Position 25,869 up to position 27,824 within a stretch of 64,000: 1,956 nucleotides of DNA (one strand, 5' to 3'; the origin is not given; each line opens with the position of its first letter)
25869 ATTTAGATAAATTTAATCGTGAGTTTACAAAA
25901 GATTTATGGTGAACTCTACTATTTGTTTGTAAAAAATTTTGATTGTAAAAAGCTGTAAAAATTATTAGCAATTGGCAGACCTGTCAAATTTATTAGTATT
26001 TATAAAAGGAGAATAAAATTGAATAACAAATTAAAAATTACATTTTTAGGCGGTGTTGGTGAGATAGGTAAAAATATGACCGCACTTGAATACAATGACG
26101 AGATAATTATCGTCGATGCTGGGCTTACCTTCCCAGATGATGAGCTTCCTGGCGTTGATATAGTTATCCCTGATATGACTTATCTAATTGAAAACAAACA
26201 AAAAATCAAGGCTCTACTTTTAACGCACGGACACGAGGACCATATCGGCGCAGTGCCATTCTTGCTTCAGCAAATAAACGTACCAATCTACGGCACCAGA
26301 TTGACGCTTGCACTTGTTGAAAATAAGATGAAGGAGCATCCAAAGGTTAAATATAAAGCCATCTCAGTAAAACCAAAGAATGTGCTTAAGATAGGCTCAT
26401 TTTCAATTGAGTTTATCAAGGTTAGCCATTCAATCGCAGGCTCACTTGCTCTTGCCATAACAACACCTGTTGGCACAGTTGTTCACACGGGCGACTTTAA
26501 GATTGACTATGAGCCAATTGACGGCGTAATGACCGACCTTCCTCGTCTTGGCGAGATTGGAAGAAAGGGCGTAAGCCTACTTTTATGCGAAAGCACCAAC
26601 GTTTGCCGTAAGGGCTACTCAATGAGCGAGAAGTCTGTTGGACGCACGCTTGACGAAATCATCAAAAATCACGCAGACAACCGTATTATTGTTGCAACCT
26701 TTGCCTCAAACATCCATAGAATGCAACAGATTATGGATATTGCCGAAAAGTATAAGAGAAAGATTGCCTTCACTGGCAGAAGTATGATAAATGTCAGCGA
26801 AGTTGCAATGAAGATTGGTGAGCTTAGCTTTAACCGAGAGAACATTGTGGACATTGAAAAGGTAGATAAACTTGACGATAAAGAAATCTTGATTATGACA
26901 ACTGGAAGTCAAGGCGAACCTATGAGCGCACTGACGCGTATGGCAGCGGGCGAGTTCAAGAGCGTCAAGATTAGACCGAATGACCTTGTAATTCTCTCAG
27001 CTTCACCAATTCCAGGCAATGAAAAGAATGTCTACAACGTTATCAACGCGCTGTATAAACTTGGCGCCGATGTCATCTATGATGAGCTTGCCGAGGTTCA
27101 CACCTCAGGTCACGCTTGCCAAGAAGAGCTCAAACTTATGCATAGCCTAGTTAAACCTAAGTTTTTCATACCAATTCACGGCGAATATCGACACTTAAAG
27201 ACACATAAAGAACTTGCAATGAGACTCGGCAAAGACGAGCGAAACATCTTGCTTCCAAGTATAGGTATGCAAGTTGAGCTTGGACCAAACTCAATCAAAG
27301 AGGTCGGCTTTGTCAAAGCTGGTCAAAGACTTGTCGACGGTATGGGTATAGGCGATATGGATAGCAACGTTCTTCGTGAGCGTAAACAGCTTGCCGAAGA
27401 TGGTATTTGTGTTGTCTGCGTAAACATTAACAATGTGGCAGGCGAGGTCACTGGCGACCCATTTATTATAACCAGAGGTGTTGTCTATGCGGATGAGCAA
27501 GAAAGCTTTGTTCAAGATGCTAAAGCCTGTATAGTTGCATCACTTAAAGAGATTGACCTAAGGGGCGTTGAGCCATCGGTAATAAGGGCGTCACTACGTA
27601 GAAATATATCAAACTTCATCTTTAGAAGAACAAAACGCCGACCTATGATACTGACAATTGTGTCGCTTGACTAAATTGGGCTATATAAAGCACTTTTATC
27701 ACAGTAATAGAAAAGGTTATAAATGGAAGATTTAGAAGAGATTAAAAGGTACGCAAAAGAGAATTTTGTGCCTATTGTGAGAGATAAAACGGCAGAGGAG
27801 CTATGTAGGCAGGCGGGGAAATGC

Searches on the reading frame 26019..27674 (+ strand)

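Call 77: search_protein_families(library=pfam, proteins=[window:26019-27674:+], max_evalue=0.00001)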
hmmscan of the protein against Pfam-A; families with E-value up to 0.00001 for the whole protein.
window:26019-27674:+ (551 aa): 5 families
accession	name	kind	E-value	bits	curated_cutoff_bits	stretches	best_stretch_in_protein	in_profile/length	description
PF22505.1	RNase_J_b_CASP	-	2.2e-51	173.4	27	1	221-345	2-126/126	Ribonuclease J, beta-CASP domain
PF17770.6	RNase_J_C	-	1.1e-21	78.1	23.8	1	451-549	1-100/102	Ribonuclease J C-terminal domain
PF00753.33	Lactamase_B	-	2e-13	51.2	22.7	1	17-162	5-152/196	Metallo-beta-lactamase superfamily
PF07521.17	RMMBL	-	7.5e-11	42.3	21.6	1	359-405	10-58/63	Zn-dependent metallo-hydrolase RNA specificity domain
PF12706.13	Lactamase_B_2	-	2.5e-10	40.7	27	1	57-161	25-144/200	Beta-lactamase superfamily domain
